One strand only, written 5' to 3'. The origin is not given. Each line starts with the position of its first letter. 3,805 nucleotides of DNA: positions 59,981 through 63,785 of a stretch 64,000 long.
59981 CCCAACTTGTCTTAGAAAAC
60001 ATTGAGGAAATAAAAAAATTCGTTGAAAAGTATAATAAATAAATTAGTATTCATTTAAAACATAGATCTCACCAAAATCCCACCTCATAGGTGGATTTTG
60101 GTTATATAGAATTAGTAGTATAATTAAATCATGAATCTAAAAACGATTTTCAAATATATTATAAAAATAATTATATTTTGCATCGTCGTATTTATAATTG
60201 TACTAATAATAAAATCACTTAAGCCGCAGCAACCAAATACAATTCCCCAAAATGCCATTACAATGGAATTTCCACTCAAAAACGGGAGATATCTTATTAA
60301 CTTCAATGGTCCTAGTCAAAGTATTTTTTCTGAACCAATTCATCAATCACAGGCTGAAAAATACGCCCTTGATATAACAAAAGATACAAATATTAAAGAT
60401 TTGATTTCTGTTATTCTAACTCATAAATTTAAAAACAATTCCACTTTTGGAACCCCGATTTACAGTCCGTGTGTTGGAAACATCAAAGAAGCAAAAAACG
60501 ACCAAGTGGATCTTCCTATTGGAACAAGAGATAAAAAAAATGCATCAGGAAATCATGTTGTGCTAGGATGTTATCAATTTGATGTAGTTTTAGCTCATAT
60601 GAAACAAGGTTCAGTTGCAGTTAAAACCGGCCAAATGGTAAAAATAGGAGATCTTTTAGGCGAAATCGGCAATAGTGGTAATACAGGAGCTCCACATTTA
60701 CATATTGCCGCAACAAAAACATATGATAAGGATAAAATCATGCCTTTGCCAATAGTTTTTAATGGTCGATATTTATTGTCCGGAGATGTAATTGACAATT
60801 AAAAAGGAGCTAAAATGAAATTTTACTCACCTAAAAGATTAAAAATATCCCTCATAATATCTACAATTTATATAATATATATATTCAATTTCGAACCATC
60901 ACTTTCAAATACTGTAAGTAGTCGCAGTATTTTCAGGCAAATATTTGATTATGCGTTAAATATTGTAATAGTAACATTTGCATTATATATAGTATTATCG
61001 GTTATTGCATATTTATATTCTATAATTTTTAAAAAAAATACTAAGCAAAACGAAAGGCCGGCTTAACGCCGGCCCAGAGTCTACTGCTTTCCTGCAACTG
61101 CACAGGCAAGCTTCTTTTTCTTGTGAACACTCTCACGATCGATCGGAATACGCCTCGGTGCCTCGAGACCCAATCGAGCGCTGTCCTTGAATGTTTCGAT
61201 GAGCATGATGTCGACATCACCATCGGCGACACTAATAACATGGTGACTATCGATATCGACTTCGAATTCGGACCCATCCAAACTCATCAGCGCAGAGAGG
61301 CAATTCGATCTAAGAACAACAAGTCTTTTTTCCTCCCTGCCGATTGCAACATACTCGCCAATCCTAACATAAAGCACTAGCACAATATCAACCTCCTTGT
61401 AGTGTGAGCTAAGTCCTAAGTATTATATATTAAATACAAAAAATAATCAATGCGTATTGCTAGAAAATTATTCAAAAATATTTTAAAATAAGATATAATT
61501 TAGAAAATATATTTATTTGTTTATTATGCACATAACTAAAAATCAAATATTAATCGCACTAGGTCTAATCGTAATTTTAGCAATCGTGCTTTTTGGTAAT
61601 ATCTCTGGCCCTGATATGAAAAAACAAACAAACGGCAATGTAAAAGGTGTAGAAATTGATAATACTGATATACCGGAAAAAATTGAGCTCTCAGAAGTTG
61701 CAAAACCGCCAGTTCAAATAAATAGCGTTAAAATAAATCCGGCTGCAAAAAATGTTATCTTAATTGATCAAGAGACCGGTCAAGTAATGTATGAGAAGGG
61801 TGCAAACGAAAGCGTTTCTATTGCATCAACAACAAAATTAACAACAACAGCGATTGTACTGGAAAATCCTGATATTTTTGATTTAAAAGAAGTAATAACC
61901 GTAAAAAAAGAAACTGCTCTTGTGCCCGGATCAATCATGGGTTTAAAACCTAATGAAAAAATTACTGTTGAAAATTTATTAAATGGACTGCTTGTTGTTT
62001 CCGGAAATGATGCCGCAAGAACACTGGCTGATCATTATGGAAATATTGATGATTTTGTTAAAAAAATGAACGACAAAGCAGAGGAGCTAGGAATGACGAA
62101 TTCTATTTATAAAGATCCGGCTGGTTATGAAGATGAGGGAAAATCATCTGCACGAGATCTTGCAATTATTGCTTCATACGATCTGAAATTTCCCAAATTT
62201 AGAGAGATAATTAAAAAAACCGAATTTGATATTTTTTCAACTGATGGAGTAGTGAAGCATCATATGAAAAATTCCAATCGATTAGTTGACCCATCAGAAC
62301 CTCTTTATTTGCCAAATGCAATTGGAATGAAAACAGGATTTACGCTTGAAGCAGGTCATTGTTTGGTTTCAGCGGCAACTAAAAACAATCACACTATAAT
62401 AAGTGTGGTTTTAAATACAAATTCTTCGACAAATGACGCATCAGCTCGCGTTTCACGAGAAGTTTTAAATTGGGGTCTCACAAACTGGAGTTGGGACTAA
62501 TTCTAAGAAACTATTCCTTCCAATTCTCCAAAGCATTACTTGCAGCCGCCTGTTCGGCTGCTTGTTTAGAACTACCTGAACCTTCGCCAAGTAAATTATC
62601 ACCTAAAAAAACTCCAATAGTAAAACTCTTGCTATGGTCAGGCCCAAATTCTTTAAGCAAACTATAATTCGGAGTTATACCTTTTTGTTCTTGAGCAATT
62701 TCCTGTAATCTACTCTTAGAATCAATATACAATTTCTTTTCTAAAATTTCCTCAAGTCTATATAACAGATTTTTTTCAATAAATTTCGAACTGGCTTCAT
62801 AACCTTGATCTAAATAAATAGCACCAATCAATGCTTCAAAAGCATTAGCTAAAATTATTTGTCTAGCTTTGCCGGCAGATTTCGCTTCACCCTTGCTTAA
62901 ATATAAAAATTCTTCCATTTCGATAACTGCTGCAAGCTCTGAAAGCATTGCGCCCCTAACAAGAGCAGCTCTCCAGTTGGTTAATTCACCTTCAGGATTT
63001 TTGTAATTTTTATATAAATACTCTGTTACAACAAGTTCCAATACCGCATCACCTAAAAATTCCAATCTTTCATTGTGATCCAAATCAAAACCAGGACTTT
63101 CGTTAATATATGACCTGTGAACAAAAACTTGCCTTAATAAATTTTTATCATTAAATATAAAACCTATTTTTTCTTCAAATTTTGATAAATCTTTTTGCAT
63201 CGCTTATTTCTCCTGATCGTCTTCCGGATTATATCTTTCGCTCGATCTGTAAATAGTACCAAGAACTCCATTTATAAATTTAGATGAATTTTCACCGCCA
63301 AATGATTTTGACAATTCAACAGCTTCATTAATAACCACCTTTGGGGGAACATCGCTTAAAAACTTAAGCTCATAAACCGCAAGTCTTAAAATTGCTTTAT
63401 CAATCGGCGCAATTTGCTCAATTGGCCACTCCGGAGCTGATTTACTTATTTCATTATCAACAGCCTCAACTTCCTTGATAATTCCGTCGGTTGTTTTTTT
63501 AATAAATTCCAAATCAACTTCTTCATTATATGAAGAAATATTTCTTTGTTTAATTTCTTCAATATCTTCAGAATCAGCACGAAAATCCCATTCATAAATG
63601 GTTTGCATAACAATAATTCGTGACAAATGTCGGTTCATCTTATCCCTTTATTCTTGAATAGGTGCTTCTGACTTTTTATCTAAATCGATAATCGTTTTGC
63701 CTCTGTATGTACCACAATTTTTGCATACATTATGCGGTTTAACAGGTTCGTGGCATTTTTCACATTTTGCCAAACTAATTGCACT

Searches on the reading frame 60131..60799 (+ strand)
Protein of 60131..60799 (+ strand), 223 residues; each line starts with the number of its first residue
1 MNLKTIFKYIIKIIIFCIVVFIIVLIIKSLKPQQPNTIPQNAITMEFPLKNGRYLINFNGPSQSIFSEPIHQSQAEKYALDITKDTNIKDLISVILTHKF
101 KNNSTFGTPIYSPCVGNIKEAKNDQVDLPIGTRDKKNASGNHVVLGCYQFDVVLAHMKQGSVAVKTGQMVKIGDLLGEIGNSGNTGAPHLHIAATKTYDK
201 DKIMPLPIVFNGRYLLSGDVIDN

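Call 70: search_protein_families(library=pfam, proteins=[window:60131-60799:+], max_evalue=0.00001)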
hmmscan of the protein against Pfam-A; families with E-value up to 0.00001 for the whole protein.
window:60131-60799:+ (223 aa): 1 family
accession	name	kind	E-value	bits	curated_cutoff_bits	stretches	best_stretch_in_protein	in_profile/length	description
PF01551.29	Peptidase_M23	-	1.1e-11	45.2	28.7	1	106-196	12-89/96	Peptidase family M23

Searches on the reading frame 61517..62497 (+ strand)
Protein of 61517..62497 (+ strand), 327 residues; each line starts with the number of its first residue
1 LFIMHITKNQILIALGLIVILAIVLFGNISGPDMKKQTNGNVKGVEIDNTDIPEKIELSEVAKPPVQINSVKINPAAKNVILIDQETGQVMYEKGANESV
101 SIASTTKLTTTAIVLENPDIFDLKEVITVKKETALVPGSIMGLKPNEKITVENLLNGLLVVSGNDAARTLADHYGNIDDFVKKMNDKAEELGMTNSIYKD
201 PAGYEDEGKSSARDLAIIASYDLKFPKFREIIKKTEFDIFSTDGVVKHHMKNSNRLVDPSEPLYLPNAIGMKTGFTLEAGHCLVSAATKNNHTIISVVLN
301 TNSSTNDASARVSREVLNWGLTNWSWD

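Call 77: search_protein_families(library=pfam, proteins=[window:61517-62497:+], max_evalue=0.001)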
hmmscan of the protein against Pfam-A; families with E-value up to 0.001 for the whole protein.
window:61517-62497:+ (327 aa): 2 families
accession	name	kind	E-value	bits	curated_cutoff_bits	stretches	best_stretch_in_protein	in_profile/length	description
PF00768.25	Peptidase_S11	-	3.3e-54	184.3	27.6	1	75-302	10-238/239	D-alanyl-D-alanine carboxypeptidase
PF13354.11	Beta-lactamase2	-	4.3e-11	43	22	1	81-216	3-140/214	Beta-lactamase enzyme family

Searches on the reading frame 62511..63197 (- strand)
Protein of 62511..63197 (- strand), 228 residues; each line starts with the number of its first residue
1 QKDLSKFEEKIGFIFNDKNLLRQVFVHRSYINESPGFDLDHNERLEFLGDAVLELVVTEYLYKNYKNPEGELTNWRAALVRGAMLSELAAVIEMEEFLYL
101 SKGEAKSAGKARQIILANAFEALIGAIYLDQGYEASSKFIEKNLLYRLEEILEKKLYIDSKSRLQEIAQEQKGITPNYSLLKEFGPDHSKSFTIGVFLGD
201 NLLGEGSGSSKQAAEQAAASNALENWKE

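Call 77: search_protein_families(library=pfam, proteins=[window:62511-63197:-], max_evalue=0.001)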
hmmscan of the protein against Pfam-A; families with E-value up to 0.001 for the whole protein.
window:62511-63197:- (228 aa): 4 families
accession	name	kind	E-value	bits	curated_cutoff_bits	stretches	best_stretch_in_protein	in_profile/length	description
PF14622.11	Ribonucleas_3_3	-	7e-40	136.6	35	1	17-147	1-127/128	Ribonuclease-III-like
PF00636.31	Ribonuclease_3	-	1.7e-24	87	27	1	43-132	1-102/102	Ribonuclease III domain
PF00035.32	dsrm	-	7.9e-18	65.2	23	1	161-225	2-65/66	Double-stranded RNA binding motif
PF22935.1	RM44_endonuclase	-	9.6e-07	29.4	27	1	7-127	9-139/139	Large ribosomal subunit protein mL44, endonuclease domain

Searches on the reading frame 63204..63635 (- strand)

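Call 77: search_protein_families(library=pfam, proteins=[window:63204-63635:-], max_evalue=0.001)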
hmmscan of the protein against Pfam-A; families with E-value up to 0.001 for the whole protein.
window:63204-63635:- (143 aa): 1 family
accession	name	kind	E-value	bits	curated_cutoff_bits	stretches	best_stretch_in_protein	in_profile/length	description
PF01029.23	NusB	-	6.1e-36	124.2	23.1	1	5-130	3-133/133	NusB family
